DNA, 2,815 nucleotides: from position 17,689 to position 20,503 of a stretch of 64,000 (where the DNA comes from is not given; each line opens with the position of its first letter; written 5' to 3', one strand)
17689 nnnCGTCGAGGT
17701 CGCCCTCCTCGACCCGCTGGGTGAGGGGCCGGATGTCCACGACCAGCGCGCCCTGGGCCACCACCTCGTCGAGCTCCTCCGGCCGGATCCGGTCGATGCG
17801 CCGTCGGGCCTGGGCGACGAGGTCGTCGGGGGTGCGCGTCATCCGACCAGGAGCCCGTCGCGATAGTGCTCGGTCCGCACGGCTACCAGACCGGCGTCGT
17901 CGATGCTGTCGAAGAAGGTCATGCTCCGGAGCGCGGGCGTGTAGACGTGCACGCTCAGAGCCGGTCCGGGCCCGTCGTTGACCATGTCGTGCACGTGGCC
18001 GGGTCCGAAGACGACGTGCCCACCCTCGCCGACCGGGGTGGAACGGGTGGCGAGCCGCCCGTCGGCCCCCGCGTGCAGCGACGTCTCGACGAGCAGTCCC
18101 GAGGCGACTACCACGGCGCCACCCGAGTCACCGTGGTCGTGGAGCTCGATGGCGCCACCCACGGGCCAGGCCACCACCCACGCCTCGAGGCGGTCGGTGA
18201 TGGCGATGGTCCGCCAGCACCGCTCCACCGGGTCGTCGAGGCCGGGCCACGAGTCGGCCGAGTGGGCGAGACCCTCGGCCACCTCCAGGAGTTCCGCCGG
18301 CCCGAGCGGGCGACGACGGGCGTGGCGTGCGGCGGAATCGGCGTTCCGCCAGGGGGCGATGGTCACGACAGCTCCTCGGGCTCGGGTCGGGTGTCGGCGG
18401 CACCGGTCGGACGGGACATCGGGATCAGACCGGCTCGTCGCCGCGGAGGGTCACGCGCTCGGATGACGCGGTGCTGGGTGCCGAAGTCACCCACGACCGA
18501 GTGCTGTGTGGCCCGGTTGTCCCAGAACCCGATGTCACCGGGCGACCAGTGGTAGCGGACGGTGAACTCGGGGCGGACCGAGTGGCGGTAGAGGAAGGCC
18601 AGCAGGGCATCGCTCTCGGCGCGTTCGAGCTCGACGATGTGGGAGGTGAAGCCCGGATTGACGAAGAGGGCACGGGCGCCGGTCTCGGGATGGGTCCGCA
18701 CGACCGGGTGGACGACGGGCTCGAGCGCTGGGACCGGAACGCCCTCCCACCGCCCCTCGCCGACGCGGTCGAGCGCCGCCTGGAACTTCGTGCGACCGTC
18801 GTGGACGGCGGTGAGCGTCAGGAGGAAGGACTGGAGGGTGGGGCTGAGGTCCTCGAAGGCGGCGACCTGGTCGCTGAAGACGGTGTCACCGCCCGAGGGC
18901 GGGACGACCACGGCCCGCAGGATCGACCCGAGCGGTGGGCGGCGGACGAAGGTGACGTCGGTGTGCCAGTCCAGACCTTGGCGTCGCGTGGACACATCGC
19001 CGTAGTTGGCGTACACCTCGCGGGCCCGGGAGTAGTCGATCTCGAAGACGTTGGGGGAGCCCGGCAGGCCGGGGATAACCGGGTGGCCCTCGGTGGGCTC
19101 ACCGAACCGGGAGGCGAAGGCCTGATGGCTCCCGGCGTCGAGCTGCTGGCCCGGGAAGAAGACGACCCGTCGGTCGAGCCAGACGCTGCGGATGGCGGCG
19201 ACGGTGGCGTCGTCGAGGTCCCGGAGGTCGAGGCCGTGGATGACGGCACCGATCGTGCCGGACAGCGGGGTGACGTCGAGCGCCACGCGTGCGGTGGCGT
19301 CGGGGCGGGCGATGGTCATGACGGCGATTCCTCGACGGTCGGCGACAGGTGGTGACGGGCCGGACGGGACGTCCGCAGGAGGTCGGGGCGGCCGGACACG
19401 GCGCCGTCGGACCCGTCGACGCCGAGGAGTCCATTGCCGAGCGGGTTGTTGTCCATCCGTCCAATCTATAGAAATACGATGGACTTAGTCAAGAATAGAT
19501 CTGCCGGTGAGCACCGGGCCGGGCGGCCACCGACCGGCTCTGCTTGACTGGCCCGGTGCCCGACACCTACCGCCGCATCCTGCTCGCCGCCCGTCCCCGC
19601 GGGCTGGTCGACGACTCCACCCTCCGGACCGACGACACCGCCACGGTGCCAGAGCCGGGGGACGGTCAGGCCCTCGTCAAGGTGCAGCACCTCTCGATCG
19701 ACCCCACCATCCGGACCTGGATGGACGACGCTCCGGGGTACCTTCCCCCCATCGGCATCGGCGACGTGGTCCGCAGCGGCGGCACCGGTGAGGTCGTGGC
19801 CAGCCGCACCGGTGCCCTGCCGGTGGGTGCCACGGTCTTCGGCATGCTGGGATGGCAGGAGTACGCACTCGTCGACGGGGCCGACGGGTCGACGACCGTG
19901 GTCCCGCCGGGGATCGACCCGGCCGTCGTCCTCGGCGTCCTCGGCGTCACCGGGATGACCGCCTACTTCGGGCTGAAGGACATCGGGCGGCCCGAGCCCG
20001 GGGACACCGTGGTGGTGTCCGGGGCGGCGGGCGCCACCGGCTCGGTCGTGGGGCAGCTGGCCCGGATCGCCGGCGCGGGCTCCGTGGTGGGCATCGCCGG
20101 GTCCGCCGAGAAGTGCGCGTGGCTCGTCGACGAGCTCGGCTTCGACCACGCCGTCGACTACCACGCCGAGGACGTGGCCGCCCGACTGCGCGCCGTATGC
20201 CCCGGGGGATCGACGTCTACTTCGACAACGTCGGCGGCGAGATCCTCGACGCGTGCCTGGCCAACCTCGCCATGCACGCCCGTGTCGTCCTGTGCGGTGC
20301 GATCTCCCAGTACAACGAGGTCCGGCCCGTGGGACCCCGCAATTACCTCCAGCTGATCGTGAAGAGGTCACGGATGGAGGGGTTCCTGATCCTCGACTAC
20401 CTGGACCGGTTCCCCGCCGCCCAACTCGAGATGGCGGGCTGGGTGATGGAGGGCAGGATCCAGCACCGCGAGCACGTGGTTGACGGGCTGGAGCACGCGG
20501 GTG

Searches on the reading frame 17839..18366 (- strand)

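Call 47: search_protein_families(library=pfam, proteins=[window:17839-18366:-], max_evalue=0.001)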
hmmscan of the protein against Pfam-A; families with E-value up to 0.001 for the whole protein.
window:17839-18366:- (175 aa): 1 family
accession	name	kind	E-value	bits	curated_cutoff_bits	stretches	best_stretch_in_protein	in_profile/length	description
PF05995.18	CDO_I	-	2e-12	47.4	23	1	45-153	54-168/170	Cysteine dioxygenase type I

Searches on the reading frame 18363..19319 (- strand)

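Call 47: search_protein_families(library=pfam, proteins=[window:18363-19319:-], max_evalue=0.001)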
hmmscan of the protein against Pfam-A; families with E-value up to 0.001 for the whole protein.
window:18363-19319:- (318 aa): 1 family
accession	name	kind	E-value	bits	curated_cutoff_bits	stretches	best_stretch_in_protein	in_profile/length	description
PF02668.22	TauD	-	1.4e-63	215.8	27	1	16-286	2-263/267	Taurine catabolism dioxygenase TauD, TfdA family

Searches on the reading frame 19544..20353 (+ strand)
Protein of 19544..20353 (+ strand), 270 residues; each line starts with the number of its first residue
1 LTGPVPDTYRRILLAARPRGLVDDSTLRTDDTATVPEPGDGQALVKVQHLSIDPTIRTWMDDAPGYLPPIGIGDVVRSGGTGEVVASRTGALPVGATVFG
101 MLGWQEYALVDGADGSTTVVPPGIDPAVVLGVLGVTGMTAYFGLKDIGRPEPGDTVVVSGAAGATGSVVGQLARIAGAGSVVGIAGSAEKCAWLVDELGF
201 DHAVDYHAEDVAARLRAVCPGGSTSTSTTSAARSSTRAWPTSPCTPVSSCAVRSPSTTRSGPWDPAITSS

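Call 47: search_protein_families(library=pfam, proteins=[window:19544-20353:+], max_evalue=0.001)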
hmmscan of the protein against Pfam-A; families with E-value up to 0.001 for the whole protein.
window:19544-20353:+ (270 aa): 2 families
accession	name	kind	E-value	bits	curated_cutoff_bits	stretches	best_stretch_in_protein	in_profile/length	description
PF16884.10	ADH_N_2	-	2.6e-31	108.1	31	1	10-114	1-104/108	N-terminal domain of oxidoreductase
PF00107.32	ADH_zinc_N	-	6.7e-09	36.2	31.8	1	165-222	2-58/129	Zinc-binding dehydrogenase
